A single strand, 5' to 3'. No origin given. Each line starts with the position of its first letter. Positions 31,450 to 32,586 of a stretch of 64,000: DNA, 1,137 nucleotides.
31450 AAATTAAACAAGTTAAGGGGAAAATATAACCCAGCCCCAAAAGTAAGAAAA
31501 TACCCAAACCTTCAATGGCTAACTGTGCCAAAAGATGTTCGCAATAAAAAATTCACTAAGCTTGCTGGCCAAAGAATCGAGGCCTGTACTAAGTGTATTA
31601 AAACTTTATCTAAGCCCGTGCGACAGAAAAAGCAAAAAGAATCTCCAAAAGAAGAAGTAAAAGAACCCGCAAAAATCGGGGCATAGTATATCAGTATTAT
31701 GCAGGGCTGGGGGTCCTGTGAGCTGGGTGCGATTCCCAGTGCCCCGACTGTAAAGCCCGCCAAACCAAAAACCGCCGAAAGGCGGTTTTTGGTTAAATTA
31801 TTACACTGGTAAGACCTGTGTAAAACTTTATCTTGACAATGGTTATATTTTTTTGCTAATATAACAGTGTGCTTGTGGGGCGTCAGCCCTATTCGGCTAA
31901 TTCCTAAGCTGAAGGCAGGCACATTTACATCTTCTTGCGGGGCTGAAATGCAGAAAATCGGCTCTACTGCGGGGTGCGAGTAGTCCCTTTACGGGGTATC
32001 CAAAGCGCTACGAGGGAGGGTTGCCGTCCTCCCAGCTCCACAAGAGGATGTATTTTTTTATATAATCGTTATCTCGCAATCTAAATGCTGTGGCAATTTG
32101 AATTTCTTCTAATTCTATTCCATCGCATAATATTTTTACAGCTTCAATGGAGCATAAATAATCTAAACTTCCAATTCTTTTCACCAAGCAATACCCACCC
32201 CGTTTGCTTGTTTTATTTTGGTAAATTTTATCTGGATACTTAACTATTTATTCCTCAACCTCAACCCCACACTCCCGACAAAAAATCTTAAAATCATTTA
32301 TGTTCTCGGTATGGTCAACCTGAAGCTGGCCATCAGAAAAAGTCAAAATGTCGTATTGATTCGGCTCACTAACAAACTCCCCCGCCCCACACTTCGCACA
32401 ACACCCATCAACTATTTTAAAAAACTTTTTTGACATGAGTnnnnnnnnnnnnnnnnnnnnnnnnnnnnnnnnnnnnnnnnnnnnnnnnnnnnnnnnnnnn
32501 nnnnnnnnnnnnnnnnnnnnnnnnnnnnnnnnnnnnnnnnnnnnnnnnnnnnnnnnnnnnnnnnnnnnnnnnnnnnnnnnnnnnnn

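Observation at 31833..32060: Second consensus-promoter small RNA (~190 nt) with paired termini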

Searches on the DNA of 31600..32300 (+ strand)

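Call 4: search_rna_families(source=window, start=31600, end=32300, threshold=evalue, max_evalue=10, show_alignments=4)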
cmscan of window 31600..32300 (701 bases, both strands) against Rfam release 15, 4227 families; matches with E-value up to 10: 15.
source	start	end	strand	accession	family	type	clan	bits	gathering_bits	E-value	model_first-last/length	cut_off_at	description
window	31677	31747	+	RF00005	tRNA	Gene; tRNA;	CL00001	46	29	1.4e-08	1-71/71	no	tRNA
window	31761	31835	+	RF02351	psRNA14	Gene; sRNA;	-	31.5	60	0.0026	1-84/84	no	Proteobacteria sRNA psRNA14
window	31762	31794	+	RF00125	IS128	Gene; sRNA;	-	21.9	80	0.039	163-198/209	no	IS128 RNA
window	31763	31814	-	RF02054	STnc420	Gene; sRNA;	-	20.6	70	0.27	1-58/58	no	Salmonella enterica sRNA STnc420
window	31762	31854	-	RF01859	Phe_leader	Cis-reg; leader;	-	20.3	55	0.9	1-125/125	no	Phenylalanine leader peptide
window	31757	31852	-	RF00125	IS128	Gene; sRNA;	-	18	80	0.35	106-204/209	no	IS128 RNA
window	31762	31851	-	RF00106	RNAI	Gene; antisense;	-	17.3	47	1.3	1-102/102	no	RNAI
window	31700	31799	+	RF01772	rnk_pseudo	Cis-reg; leader;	-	16.6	55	4.3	1-108/108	no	Pseudomonas rnk leader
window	31767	31841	-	RF00372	sroH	Gene; sRNA;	-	16.5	80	0.13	81-161/161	no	sroH RNA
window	31762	31795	-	RF03714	MIR774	Gene; miRNA;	-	15.4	80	7.8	1-98/98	no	MIR774 microRNA precursor family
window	32240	32289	+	RF01561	DdR11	Gene; snRNA; snoRNA; CD-box;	-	14.3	65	6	1-76/76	no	Dictyostelium snoRNA DdR11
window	31693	31793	+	RF00106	RNAI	Gene; antisense;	-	13.8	47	8.2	1-102/102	no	RNAI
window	32075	32127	-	RF02909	rli117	Gene; sRNA;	-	10.5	87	6.2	1-272/272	no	Listeria sRNA rli117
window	31723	31739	+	RF04321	tmRNA_permuted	Gene;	-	10.5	47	9.6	36-52/213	no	permuted transfer-messenger RNA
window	31623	31699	+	RF01675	CrcZ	Gene; sRNA;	-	9.9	95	2.9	1-398/398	no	Pseudomonas sRNA CrcZ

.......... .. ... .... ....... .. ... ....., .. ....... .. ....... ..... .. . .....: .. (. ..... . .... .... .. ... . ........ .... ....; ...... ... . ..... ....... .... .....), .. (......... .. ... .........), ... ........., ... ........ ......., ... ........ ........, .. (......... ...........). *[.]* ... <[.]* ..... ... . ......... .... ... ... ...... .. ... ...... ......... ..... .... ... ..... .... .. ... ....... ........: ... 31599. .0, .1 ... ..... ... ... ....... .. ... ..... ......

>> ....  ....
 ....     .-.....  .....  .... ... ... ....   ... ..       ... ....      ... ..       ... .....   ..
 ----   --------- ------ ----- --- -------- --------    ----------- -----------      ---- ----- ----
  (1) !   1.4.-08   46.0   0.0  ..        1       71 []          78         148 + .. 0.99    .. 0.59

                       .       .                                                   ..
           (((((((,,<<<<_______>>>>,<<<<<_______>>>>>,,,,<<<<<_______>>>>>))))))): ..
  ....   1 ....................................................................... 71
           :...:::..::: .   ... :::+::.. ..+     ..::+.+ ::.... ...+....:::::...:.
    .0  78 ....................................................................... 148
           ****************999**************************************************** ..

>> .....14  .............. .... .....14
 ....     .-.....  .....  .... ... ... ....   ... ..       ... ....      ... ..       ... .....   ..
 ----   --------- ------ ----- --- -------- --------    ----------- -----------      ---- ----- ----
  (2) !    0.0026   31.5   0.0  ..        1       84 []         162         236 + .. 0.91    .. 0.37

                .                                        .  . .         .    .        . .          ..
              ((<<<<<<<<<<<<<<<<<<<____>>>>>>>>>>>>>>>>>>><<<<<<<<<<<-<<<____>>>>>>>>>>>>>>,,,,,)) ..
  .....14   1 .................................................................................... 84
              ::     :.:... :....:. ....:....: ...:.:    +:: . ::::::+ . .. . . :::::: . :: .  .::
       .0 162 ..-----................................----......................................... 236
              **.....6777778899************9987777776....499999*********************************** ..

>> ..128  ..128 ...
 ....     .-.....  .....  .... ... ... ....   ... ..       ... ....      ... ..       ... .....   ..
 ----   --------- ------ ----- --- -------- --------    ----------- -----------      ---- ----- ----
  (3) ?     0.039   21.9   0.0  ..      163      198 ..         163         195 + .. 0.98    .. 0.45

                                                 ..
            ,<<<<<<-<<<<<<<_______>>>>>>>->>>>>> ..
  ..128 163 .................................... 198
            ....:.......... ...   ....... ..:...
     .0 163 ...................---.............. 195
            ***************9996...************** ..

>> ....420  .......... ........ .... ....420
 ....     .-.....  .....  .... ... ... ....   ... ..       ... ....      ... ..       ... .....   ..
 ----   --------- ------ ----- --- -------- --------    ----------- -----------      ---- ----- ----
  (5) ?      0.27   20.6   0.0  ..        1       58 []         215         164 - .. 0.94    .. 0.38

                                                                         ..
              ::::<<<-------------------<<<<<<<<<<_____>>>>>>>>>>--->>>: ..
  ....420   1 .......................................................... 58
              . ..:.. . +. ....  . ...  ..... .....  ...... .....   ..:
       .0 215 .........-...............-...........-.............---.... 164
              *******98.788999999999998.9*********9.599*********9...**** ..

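Call 23: search_dna_similar(query=window:31860-32060:+, collection=phages, mode=distant, max_evalue=1)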
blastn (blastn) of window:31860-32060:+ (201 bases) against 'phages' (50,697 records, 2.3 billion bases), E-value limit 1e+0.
Records with a match: 1; places in all: 1; records where one place covers at least 80% of the query: 0.
Best place of each record, by identity: 80-90% 1.
By first word of the organism name: Bacteriophage 1.
By host as written in the record: - 1.
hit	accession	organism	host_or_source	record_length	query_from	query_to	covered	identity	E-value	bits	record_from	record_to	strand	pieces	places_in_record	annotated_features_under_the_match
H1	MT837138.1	Bacteriophage sp.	human fecal samples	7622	73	105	16%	87.9%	6e-1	39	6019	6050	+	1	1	record has no annotation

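Call 56: build_rna_model(alignment_id=A1, structure=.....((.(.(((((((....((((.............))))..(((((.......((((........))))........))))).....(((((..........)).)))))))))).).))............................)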
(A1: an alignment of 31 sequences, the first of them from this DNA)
Model R1 built from alignment A1 (31 sequences, 151 columns); structure: as given.
model positions 124; base pairs 28; branch points 2; effective number of sequences 1.77; information 0.591 bits per position. Calibrated on 0.2 Mb of random sequence (short: E-values are rough).
structure used (alignment columns):
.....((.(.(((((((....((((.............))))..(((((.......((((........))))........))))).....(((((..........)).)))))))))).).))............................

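Call 57: search_with_rna_model(model_id=R1, sources=[window, L001, L002, L003, L004, L005, L006, L007, L008, L009, L010, L011, L012, L013, L014, L016, L017, L018, L019, L020, L021, L022, L023, L024, L025, L026, L027, L028, L029, L030, L031, L032, L033, L034, L035, L036, L037, L038, L039, L040, L041, L042, L043, L044, L045, L046, L047, L048, L049, L050, L051, L052, L053, L054, L055, L056, L057, L058, L059], max_evalue=1)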
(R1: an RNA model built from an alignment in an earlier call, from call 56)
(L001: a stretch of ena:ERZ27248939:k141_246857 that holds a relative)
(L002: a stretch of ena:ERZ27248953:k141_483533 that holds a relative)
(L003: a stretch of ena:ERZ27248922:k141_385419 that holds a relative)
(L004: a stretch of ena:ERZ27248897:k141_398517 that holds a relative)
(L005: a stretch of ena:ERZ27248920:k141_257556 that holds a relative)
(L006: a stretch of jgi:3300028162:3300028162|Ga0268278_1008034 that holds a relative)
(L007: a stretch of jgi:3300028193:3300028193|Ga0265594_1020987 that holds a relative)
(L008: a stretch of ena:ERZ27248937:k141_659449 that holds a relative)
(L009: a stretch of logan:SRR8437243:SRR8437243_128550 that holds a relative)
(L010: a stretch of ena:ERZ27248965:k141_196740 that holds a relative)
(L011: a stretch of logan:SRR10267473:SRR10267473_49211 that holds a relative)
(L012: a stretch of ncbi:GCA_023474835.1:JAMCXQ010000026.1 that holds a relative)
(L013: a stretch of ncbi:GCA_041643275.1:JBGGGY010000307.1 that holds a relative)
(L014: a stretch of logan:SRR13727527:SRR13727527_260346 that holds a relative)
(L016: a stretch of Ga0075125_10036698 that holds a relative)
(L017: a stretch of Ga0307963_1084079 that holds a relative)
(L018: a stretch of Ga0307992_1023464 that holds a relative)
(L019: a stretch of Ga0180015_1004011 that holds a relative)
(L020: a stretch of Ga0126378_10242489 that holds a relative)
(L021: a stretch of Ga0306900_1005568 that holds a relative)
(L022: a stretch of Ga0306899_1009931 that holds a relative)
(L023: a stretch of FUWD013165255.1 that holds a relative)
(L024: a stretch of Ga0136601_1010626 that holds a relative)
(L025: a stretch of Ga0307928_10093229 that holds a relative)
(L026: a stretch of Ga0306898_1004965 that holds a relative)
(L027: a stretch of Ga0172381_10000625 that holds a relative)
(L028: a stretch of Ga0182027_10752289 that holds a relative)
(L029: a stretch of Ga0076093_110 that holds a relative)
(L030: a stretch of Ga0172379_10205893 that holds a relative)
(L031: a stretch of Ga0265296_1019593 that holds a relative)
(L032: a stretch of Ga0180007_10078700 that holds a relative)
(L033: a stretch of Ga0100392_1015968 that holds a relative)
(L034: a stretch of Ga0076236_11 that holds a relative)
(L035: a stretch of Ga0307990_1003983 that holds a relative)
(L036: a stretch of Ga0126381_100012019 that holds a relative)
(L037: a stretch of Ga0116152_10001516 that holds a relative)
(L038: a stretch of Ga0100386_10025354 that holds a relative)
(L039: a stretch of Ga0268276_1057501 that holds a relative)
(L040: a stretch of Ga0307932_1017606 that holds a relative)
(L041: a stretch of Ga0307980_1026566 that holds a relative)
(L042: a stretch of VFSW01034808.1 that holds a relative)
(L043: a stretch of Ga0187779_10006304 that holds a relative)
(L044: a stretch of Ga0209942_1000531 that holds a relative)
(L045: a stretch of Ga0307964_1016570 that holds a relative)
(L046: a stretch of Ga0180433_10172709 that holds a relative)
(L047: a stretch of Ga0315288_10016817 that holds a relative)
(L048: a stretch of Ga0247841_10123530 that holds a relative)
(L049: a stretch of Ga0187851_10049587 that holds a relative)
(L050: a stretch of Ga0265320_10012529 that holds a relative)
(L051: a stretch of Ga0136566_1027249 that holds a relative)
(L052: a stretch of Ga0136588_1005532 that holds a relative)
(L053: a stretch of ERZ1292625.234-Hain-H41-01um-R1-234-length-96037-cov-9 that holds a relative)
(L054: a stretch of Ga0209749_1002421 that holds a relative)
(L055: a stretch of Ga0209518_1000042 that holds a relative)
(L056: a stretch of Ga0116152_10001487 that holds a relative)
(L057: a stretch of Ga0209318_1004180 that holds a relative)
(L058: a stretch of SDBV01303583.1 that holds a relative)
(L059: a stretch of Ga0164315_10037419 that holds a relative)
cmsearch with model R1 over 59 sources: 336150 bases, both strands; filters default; matches with E-value up to 1: 46.
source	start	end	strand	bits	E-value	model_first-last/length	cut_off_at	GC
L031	97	220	-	136.6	2.3e-36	1-124/124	no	0.59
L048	105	228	+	134.7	8.2e-36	1-124/124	no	0.57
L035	10091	10214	-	133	2.6e-35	1-124/124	no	0.5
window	31929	32052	+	132.9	2.8e-35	1-124/124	no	0.56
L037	12755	12877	-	132.1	4.4e-35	1-124/124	no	0.51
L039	127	248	-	130.6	1.3e-34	1-124/124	no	0.56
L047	3316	3439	-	130.1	1.7e-34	1-124/124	no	0.56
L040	937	1060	-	129.6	2.4e-34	1-124/124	no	0.45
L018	628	754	+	128.5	4.8e-34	1-124/124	no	0.45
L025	811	937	+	128.5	4.8e-34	1-124/124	no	0.45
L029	2987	3111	+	127.3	1.1e-33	1-124/124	no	0.58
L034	1201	1325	-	127.3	1.1e-33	1-124/124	no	0.58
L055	2930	3054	+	127.3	1.1e-33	1-124/124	no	0.58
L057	1036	1160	+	127.3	1.1e-33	1-124/124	no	0.58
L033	3713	3834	-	127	1.3e-33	1-124/124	no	0.47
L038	2384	2505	+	127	1.3e-33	1-124/124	no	0.47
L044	2718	2842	-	126.4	2e-33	1-124/124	no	0.45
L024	671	794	+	124.3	8.1e-33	1-124/124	no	0.44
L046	1499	1623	+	121.9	3.9e-32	1-124/124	no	0.5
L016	597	724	+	121.7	4.4e-32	1-124/124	no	0.51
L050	4337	4463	-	121.5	5e-32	1-124/124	no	0.57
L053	127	249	+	121.3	5.8e-32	1-124/124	no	0.52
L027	8537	8661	+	119.9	1.5e-31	1-124/124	no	0.47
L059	964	1091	-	119.8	1.6e-31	1-124/124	no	0.45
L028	12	133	+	119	2.6e-31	1-124/124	no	0.54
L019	1759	1886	+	118.5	3.6e-31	1-124/124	no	0.47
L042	4221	4346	-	115.5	2.8e-30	1-124/124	no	0.55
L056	1985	2105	+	113.5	9.9e-30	1-124/124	no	0.51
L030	1146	1266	-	104.1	5.1e-27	1-124/124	no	0.47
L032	1348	1468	+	101.5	2.9e-26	1-124/124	no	0.5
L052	1694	1802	+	98.8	1.7e-25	1-124/124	no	0.41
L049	526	650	-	95.9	1.1e-24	1-124/124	no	0.54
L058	855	976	-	95.7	1.3e-24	1-124/124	no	0.46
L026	59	167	-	89.7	7.1e-23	1-124/124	no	0.48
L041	1057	1165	+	89.3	9e-23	1-124/124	no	0.45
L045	685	793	+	89.3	9e-23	1-124/124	no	0.45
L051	596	704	+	89.3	9e-23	1-124/124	no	0.45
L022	2021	2129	-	88.8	1.3e-22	1-124/124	no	0.46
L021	942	1050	-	88.7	1.4e-22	1-124/124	no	0.46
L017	162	270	-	88.4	1.7e-22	1-124/124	no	0.46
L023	1524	1602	+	56.1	3.3e-13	1-94/124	3'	0.38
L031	100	223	+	19.4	0.011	1-124/124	no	0.59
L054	3058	3174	-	17.7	0.036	1-124/124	no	0.44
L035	10094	10217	+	17.5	0.042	1-124/124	no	0.5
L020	1342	1438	+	14.7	0.25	1-124/124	no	0.53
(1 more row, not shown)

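Call 62: search_with_rna_model(model_id=R1, sources=[L060, L061, L062, L063, L064, L065, L066, L067, L068, L069, L070, L071, L072, L073, L074, L075, L076, L077, L078, L079, L080, L081, L082, L083, L084, L085, L086, L087, L088, L089, L090, L091, L092, L093, L094, L095, L096, L097, L098, L099, L100, L101, L102, L103, L104, L105, L106, L107, L108, L109, L110, L111, L112, L113, L114], max_evalue=0.1, make_alignment=true)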
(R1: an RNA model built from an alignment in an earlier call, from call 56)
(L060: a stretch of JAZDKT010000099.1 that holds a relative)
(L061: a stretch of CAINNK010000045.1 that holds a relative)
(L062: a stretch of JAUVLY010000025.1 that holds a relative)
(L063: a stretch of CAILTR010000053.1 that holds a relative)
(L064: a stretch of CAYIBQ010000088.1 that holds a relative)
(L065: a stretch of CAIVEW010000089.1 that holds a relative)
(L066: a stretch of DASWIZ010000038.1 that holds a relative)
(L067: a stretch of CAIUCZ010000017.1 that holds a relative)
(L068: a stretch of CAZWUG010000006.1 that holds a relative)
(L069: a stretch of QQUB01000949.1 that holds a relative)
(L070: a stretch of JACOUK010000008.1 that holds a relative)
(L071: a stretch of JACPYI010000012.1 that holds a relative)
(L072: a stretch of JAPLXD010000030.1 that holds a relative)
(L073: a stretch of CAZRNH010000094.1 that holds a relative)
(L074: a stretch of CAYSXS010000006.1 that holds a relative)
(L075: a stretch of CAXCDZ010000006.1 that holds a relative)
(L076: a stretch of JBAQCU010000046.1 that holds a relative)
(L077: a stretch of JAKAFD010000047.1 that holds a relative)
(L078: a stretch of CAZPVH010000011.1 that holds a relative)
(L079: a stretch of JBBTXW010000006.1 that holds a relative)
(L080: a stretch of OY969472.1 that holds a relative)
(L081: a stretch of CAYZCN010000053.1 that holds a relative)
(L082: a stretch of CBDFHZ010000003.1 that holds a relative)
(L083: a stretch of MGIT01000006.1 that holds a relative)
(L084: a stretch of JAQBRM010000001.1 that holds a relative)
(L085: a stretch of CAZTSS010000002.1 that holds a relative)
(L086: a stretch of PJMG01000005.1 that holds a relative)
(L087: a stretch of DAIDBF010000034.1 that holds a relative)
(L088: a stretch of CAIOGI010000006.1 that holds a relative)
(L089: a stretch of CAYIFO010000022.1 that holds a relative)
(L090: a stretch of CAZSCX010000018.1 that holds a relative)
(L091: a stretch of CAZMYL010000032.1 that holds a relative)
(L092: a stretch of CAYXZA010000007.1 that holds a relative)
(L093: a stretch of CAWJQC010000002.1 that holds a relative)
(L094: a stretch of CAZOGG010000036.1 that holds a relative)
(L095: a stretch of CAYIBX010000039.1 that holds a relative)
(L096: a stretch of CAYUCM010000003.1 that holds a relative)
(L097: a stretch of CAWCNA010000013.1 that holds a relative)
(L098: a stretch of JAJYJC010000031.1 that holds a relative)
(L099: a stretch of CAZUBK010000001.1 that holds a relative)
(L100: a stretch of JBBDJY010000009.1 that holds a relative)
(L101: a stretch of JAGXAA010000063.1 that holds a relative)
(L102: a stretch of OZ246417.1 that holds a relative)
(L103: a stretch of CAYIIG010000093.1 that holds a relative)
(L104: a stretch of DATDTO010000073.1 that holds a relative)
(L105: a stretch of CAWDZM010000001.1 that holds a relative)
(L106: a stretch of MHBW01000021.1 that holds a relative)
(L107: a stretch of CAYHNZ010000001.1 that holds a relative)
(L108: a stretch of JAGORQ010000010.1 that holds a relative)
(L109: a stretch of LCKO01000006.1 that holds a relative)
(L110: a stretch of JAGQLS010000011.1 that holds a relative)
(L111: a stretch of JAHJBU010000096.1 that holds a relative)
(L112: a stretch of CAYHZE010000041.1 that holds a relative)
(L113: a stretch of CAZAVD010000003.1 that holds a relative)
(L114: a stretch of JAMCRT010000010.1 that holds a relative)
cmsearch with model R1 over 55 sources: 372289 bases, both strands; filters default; matches with E-value up to 0.1: 54.
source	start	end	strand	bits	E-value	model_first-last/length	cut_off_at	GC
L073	1256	1377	-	126.6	1.9e-33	1-124/124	no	0.54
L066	4412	4534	-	121.2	6.8e-32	1-124/124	no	0.54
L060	1001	1128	-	118.5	4e-31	1-124/124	no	0.47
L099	4439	4564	-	117.7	7.1e-31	1-124/124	no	0.48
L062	4079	4199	-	115.8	2.4e-30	1-124/124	no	0.46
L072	1914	2038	-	114.4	6.4e-30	1-124/124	no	0.48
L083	4379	4500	-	114.3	6.5e-30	1-124/124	no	0.43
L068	4418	4540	-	113.6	1.1e-29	1-124/124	no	0.44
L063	4409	4529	-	112.2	2.7e-29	1-124/124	no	0.41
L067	4418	4540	-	111.6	4.1e-29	1-124/124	no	0.5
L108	4406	4524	-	111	6e-29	1-124/124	no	0.49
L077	4418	4540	-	110.9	6.4e-29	1-124/124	no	0.51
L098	3518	3638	-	110.8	7e-29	1-124/124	no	0.49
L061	4409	4529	-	109.4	1.7e-28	1-124/124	no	0.44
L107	4433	4553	-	108.4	3.3e-28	1-124/124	no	0.5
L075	2938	3062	-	108.2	3.8e-28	1-124/124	no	0.44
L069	4418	4540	-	107.9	4.6e-28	1-124/124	no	0.46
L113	4407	4531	-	107.6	5.5e-28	1-124/124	no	0.42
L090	4409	4533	-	107.1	8e-28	1-124/124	no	0.46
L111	4418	4542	-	106.9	8.8e-28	1-124/124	no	0.44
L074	4421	4545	-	106.5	1.2e-27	1-124/124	no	0.47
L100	3992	4115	-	105.8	1.9e-27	1-124/124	no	0.45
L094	4415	4536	-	105.5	2.2e-27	1-124/124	no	0.46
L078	2611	2733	-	105.2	2.8e-27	1-124/124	no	0.48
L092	1700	1822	-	104.7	3.9e-27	1-124/124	no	0.45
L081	3623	3743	-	104.4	4.8e-27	1-124/124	no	0.5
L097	4406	4528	-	104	6.1e-27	1-124/124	no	0.5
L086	4397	4517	-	103.4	9.2e-27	1-124/124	no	0.39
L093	4418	4537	-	103.2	1e-26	1-124/124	no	0.52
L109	4415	4537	-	102.6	1.5e-26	1-124/124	no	0.5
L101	3427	3550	-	102.5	1.6e-26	1-124/124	no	0.48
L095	821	937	-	101.8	2.6e-26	1-124/124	no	0.44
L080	4394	4523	-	101.8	2.7e-26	1-124/124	no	0.44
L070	1866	1989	-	100.6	5.9e-26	1-124/124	no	0.54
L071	4406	4529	-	100.6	5.9e-26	1-124/124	no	0.54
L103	583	706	-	100.5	6.2e-26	1-124/124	no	0.46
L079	4424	4548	-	100.4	6.4e-26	1-124/124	no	0.5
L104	598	723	-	98.9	1.8e-25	1-124/124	no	0.48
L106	562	687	-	98.9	1.8e-25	1-124/124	no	0.48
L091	1171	1293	-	98.5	2.3e-25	1-124/124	no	0.53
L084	4400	4520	-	96.9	6.8e-25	1-124/124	no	0.43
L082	4406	4526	-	94.8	2.7e-24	1-124/124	no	0.54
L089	3085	3206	-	92.7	1.1e-23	1-124/124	no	0.49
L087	4415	4536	-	92.6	1.1e-23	1-124/124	no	0.54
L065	4412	4534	-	92.4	1.3e-23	1-124/124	no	0.48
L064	2264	2387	-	92.2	1.5e-23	1-124/124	no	0.54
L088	4415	4536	-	92.1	1.7e-23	1-124/124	no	0.51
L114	4399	4534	-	90.9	3.4e-23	1-124/124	no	0.37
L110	4403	4526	-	90.8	3.8e-23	1-124/124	no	0.44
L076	1346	1467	-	89.8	7.4e-23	1-124/124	no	0.47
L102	4391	4511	-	88.6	1.6e-22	1-124/124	no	0.5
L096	4415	4536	-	87.2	4.1e-22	1-124/124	no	0.44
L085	622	743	-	82.4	9.9e-21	1-124/124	no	0.45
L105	4409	4569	-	61.9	7.8e-15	1-124/124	no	0.53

Alignment A4: 54 matches aligned to the model, 198 columns, each read 5' to 3' on its own strand. Consensus structure (alignment columns), stored with it:
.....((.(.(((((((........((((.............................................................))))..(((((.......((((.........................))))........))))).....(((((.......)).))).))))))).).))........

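Call 71: search_with_rna_model(model_id=R1, sources=[L115, L116, L117, L118, L119, L120, L121], max_evalue=0.01)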
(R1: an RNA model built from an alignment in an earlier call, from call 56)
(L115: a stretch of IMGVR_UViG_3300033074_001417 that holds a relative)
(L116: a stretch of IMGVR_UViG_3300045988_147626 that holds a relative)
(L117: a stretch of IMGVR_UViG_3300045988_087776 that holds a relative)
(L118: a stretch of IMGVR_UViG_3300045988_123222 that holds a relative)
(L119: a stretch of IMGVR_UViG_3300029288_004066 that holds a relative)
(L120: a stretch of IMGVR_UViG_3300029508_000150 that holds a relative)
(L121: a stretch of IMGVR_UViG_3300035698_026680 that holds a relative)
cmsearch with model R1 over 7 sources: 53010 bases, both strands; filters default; matches with E-value up to 0.01: 3.
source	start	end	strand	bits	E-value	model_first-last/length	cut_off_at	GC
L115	1086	1204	-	86.4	1e-22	1-124/124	no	0.47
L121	6098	6212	-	66.3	6e-17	1-124/124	no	0.49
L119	5744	5894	-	29.7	2e-06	1-124/124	no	0.53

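Call 95: search_dna_similar(query=window:31929-32052:+, collection=plasmids, mode=distant, max_evalue=0.01)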
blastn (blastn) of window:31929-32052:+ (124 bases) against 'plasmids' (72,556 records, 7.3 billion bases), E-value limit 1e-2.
No match.

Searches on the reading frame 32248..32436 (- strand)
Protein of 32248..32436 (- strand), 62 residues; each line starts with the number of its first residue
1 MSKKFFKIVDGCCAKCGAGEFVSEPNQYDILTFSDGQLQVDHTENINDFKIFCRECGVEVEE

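Call 10: search_protein_families(library=pfam, proteins=[window:32248-32436:-], max_evalue=0.01)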
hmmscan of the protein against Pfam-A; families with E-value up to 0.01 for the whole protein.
window:32248-32436:- (62 aa): 0 families

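Call 28: find_encoding_contigs(protein=window:32248-32436:-, flank=3000, max_places=10)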
Protein window:32248-32436:- (62 aa): no gene with exactly this product is on record in the collection.
